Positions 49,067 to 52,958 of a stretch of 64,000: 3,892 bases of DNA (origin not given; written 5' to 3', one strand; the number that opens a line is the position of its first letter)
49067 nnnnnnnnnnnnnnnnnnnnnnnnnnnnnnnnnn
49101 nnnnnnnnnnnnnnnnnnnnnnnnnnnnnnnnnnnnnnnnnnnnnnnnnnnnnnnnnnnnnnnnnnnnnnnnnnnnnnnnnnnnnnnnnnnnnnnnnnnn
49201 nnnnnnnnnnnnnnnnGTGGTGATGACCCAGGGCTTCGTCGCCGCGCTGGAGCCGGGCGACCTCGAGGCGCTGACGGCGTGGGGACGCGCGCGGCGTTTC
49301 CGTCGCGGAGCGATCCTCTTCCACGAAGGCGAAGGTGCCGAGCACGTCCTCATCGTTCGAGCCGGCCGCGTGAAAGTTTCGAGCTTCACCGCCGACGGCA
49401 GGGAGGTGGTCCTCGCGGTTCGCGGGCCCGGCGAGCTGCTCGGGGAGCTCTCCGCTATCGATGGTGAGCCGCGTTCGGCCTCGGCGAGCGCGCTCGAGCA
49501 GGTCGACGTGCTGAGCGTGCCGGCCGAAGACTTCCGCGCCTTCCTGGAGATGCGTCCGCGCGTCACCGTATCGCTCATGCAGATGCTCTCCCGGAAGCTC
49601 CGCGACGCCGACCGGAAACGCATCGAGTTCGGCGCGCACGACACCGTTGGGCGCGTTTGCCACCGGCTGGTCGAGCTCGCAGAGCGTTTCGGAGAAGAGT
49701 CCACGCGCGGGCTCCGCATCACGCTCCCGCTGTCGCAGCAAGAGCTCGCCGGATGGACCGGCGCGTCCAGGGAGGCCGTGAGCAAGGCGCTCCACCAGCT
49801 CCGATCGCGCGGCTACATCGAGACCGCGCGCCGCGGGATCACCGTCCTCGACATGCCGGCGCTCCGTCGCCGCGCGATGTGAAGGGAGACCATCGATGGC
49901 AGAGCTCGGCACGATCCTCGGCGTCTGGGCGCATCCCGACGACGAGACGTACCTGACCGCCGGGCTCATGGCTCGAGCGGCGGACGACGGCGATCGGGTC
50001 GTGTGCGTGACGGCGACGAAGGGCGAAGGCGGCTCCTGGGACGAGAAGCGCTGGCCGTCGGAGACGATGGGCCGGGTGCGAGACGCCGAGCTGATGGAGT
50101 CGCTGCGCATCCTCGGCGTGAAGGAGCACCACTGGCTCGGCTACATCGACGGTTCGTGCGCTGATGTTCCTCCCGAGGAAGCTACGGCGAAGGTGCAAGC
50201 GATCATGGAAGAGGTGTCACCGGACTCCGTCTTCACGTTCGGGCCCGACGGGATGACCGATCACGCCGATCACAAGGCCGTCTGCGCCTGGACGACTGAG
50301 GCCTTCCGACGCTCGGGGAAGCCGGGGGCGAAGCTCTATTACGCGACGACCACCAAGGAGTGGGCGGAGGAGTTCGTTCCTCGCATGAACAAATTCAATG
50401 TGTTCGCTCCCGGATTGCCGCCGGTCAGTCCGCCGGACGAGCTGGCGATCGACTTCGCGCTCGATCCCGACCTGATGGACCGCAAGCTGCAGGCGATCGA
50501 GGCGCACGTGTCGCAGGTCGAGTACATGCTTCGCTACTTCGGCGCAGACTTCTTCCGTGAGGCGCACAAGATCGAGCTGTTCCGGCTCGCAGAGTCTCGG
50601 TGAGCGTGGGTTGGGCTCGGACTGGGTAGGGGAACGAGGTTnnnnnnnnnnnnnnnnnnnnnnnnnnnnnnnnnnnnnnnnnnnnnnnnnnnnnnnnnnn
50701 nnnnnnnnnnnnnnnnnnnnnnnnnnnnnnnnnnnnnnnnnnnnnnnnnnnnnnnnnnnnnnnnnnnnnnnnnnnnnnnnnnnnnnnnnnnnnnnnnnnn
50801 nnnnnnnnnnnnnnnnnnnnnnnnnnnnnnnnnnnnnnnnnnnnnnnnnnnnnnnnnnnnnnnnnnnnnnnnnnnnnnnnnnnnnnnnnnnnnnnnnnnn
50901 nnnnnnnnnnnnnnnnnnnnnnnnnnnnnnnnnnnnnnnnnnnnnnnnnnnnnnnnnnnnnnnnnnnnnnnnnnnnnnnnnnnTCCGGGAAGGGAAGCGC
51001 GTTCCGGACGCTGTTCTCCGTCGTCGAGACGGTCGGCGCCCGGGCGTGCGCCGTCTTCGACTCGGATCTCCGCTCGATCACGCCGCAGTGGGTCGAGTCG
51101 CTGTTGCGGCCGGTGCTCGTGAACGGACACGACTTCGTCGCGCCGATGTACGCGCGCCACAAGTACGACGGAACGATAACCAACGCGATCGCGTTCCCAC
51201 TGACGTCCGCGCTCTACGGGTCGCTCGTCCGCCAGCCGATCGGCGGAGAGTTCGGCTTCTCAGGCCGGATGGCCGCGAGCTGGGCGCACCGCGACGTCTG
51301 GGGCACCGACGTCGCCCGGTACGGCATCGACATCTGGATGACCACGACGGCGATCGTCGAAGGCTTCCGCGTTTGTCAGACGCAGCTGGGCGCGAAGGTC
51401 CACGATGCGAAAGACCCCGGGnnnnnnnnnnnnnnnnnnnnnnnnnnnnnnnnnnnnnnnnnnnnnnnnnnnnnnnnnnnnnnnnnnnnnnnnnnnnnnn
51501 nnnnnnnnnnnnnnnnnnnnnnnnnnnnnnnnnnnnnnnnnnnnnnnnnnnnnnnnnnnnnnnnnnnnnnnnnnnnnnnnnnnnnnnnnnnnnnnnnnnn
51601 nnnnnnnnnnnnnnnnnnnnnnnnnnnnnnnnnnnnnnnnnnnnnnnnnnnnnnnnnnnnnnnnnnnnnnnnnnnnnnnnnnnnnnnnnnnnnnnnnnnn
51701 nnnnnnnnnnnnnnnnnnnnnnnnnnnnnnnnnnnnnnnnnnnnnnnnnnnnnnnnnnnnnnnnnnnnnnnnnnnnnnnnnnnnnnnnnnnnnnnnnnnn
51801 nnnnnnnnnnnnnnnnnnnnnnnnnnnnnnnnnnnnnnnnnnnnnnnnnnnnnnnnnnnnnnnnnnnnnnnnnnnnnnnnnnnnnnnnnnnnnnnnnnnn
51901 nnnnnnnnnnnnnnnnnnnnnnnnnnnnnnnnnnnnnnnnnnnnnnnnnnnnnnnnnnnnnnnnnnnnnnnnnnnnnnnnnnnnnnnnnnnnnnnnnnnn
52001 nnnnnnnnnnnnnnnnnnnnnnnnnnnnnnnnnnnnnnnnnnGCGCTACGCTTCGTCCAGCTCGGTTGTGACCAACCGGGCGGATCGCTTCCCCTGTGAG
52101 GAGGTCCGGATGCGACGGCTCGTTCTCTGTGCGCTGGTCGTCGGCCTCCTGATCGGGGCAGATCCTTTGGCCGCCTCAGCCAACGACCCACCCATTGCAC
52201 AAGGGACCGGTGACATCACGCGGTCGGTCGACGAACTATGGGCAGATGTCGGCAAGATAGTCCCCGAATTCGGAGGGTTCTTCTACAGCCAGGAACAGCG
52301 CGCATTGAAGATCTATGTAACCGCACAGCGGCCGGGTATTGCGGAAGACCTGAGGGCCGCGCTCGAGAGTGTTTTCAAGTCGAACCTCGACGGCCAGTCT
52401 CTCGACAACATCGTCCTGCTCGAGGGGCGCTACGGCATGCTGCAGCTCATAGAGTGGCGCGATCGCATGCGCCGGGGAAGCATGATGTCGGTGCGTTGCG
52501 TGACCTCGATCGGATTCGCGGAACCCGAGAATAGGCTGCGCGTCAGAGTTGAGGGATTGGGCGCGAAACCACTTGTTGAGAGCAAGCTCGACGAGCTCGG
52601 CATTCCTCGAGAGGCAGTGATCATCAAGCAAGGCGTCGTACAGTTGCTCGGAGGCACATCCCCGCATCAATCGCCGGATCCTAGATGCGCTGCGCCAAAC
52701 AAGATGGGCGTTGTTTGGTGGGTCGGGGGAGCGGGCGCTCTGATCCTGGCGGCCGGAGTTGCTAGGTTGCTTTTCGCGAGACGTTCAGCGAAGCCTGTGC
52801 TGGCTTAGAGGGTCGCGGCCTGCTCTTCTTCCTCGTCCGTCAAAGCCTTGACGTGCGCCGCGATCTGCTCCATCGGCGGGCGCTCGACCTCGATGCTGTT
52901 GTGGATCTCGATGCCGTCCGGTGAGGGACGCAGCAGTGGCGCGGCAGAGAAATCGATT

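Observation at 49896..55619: Glycosyl-glycerate-type cluster: PIG-L deacetylase, GT78-like synthase, GpgS, SAM methyltransferase, MBL hydrolase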

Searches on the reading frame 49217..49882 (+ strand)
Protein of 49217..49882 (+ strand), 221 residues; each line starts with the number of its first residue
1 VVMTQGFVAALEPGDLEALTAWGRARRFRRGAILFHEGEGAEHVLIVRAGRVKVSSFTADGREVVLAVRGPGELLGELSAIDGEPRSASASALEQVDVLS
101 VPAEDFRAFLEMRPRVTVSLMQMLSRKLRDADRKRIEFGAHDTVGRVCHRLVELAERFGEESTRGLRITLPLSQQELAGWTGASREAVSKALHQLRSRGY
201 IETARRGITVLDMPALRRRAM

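Call 5: search_protein_families(library=pfam, proteins=[window:49217-49882:+], max_evalue=0.01)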
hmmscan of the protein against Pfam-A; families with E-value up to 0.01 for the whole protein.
window:49217-49882:+ (221 aa): 7 families
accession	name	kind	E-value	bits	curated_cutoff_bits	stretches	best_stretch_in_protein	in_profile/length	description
PF00027.35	cNMP_binding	-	3.4e-25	88.3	27.5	1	26-111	2-87/89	Cyclic nucleotide-binding domain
PF13545.12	HTH_Crp_2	-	5.6e-21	74.7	27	1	145-218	1-69/70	Crp-like helix-turn-helix domain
PF00325.26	Crp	-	0.00013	22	21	1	170-201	1-32/32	Bacterial regulatory proteins, crp family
PF12802.13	MarR_2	-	0.0015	19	27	0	172-204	21-53/61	MarR family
PF13730.12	HTH_36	-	0.0031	17.7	25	1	171-201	26-55/55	Helix-turn-helix domain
PF00392.27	GntR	-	0.0046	17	27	1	171-207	23-60/64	Bacterial regulatory proteins, gntR family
PF25213.1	HVO_A0261_N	-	0.0057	17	35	0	171-206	24-59/86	HVO_A0261 N-terminal domain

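Call 6: search_protein_families(library=ncbifam, proteins=[window:49217-49882:+], max_evalue=0.01)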
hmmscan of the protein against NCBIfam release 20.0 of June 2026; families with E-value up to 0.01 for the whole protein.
window:49217-49882:+ (221 aa): 21 families
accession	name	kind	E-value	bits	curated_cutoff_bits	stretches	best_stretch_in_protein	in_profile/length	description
NF008732.0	PRK11753.1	equivalog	6.3e-23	81.3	266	1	15-211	15-211/214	cAMP-activated global transcriptional regulator CRP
TIGR03697.1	NtcA_cyano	equivalog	9.9e-21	74.4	244.95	1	32-218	2-190/193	global nitrogen regulator NtcA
NF053664.1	TransRegPtrACyano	equivalog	6.8e-19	68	300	1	42-205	28-184/196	Crp/Fnr family transcriptional regulator PtrA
NF050806.1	TransRegFixKCaul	equivalog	3e-17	62.6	300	1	19-218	19-212/215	transcriptional regulator FixK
NF006901.0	PRK09392.1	equivalog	1e-16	61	211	1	6-218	13-219/236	transcriptional activator FtrB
NF052518.1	TransRegLdrP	equivalog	1.4e-15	57.9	300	1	26-220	2-188/195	transcriptional regulator LdrP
NF008365.0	PRK11161.1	subfamily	2.2e-13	50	228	1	24-218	48-241/250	fumarate/nitrate reduction transcriptional regulator Fnr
NF010499.0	PRK13918.1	equivalog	9.2e-12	44.9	274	1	27-218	16-199/205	CRP/FNR family transcriptional regulator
TIGR03896.1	cyc_nuc_ocin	subfamily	4.3e-11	42.7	161.05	1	9-130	147-272/317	bacteriocin-type transport-associated protein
NF058543.1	ActPatMycb56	equivalog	6.6e-11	41.6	460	1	11-125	7-119/317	acetyltransferase Pat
NF045989.1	TransRegFnrLRhodb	equivalog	7.8e-11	41.7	300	1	8-217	21-232/245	transcriptional regulator FnrL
NF041163.2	encap_f2b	equivalog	7.3e-09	35.2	400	1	15-133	87-206/450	family 2B encapsulin nanocompartment shell protein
NF050815.1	TransActFtrBCaul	equivalog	4.5e-08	32.7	300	1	19-199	28-203/251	transcriptional activator FtrB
NF007707.0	PRK10402.1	subfamily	0.00089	18.9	180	1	24-127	32-135/226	transcriptional regulator YeiL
NF033788.1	HTH_metalloreg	subfamily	0.0009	19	55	1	171-210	25-64/77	metalloregulator ArsR/SmtB family transcription factor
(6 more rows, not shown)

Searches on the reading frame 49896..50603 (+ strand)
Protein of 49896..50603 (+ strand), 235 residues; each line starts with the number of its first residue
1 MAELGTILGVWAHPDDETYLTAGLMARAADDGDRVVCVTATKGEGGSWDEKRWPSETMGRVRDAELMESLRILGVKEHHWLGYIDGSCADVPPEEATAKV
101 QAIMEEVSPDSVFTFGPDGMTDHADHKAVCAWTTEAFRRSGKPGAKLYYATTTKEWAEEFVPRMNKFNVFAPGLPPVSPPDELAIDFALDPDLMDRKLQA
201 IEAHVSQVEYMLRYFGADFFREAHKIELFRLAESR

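Call 5: search_protein_families(library=pfam, proteins=[window:49896-50603:+], max_evalue=0.01)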
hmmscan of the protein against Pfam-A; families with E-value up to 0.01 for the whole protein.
window:49896-50603:+ (235 aa): 1 family
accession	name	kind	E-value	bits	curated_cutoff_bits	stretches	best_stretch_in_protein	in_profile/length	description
PF02585.22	PIG-L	-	6.2e-31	108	28.2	1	10-136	3-128/129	GlcNAc-PI de-N-acetylase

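Call 6: search_protein_families(library=ncbifam, proteins=[window:49896-50603:+], max_evalue=0.01)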
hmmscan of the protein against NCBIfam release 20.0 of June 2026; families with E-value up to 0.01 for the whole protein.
window:49896-50603:+ (235 aa): 4 families
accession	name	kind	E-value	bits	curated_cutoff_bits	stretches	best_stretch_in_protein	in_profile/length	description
TIGR04000.1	thiol_BshB2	equivalog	9.5e-23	81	195.25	1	7-142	3-139/217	bacillithiol biosynthesis deacetylase BshB2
TIGR03445.1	mycothiol_MshB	equivalog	1.3e-19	71.1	224.35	1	10-209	3-237/284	N-acetyl-1-D-myo-inositol-2-amino-2-deoxy-alpha-D-glucopyranoside deacetylase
TIGR03446.1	mycothiol_Mca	equivalog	2.1e-18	66.9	277.15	1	7-144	3-157/283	mycothiol conjugate amidase Mca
TIGR04001.1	thiol_BshB1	equivalog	1.8e-11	44.2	182.5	1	7-208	4-179/226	bacillithiol biosynthesis deacetylase BshB1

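Call 63: search_solved_structures(query=window:49896-50603:+, max_evalue=0.00001)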
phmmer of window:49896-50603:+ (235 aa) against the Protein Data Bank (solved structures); distinct sequences matched with E-value up to 0.00001: 8.
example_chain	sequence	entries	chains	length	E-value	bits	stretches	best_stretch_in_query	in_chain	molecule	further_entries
8bgn_A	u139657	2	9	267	2.6e-11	46.7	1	6-136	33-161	Diacetylchitobiose deacetylase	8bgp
8bgo_A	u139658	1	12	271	2.7e-11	46.6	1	6-136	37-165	Diacetylchitobiose deacetylase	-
3wl4_A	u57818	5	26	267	8.5e-11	45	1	7-130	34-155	Uncharacterized protein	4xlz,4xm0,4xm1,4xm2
3we7_A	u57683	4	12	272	2.3e-10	43.6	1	7-130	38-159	Putative uncharacterized protein PH0499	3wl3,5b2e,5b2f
4ewl_A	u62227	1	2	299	6e-09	38.9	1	1-141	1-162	1D-myo-inositol 2-acetamido-2-deoxy-alpha-D-glucopyranoside deacetylase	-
1q74_A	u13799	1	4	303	6.2e-09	38.9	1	1-141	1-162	1D-myo-inositol 2-acetamido-2-deoxy-alpha-D-glucopyranoside Deacetylase (MshB)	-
1q7t_A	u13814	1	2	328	8.6e-09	38.4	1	1-141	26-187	hypothetical protein Rv1170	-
1uan_A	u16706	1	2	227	8.1e-08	35.2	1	7-141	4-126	hypothetical protein TT1542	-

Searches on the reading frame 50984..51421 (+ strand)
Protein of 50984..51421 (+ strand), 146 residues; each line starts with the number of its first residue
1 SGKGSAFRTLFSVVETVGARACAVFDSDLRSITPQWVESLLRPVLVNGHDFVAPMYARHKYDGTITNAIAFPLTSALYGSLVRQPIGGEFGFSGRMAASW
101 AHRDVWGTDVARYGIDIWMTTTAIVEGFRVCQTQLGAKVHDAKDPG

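Call 39: search_solved_structures(query=window:50984-51421:+, max_evalue=10, show_alignments=5)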
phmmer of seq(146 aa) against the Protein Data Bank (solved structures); distinct sequences matched with E-value up to 10: 8.
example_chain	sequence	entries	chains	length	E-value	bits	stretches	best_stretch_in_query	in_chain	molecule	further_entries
7pdo_A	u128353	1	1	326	0.028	17.9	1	16-110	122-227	Glucosyl-3-phosphoglycerate synthase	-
7p5l_A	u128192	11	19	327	0.028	17.9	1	16-110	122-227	Glucosyl-3-phosphoglycerate synthase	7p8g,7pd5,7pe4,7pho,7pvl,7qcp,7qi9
4y6n_A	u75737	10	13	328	0.28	14.6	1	62-111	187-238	Glucosyl-3-phosphoglycerate synthase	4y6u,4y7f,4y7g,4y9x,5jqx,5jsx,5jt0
3e25_A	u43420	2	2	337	0.32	14.4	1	62-111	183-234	Putative uncharacterized protein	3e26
4ddz_A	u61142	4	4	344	0.33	14.4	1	62-111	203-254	GLUCOSYL-3-PHOSPHOGLYCERATE SYNTHASE (GpgS) | Glucosyl-3-phosphoglycerate synthase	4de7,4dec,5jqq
3ckj_A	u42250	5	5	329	0.55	13.7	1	62-110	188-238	Putative uncharacterized protein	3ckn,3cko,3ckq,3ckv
5f4b_A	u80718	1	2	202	0.69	13.4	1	98-132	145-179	NAD(P)H dehydrogenase (quinone)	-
5f51_A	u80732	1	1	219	0.79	13.1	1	98-132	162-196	NAD(P)H dehydrogenase (quinone)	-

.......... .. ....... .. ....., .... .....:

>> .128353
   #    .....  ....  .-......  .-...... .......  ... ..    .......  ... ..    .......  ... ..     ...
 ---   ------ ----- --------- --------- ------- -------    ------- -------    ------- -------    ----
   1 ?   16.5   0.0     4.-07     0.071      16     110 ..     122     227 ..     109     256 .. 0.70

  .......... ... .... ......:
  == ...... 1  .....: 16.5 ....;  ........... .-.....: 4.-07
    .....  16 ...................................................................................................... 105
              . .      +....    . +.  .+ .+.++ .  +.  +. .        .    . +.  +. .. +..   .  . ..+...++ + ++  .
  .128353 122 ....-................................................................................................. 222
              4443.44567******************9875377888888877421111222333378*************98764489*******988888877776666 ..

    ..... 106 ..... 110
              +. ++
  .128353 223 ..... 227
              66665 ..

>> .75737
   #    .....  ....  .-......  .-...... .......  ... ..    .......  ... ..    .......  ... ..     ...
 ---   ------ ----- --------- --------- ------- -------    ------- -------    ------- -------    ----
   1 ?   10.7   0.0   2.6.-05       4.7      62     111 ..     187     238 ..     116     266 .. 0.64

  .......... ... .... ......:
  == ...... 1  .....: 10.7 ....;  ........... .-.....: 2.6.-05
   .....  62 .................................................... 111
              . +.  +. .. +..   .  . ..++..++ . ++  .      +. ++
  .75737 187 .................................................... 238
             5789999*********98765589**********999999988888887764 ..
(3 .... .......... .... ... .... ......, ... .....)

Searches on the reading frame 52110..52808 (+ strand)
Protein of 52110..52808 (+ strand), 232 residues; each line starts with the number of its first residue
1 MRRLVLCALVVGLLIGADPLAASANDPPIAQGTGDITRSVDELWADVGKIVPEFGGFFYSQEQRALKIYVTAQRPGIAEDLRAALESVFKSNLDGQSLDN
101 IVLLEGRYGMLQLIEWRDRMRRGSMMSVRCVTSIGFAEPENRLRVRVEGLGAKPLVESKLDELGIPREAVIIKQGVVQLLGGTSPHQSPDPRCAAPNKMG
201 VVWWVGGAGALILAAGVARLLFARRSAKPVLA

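Call 5: search_protein_families(library=pfam, proteins=[window:52110-52808:+], max_evalue=0.01)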
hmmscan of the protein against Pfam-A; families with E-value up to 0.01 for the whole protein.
window:52110-52808:+ (232 aa): 0 families

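Call 6: search_protein_families(library=ncbifam, proteins=[window:52110-52808:+], max_evalue=0.01)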
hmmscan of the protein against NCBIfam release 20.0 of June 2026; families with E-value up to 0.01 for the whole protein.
window:52110-52808:+ (232 aa): 0 families

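Call 83: find_homologous_proteins(query=window:52110-52808:+, max_evalue=0.001)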
Query window:52110-52808:+ (232 aa): 6 proteins with E <= 0.001 among 2173 candidates.
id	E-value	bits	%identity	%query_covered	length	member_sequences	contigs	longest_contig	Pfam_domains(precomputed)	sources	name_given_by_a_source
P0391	4.0e-147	506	100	100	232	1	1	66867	-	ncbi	-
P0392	2.9e-74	267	61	97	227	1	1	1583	-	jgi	jgi:hypothetical protein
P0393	6.2e-74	266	62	97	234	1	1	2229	-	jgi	jgi:hypothetical protein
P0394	1.1e-73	266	64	93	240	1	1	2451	-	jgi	jgi:hypothetical protein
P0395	3.6e-8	51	31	75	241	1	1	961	-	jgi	jgi:hypothetical protein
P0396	8.1e-5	40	30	74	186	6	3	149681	-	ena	-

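Call 84: find_encoding_contigs(protein=P0391, flank=10000, max_places=2)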
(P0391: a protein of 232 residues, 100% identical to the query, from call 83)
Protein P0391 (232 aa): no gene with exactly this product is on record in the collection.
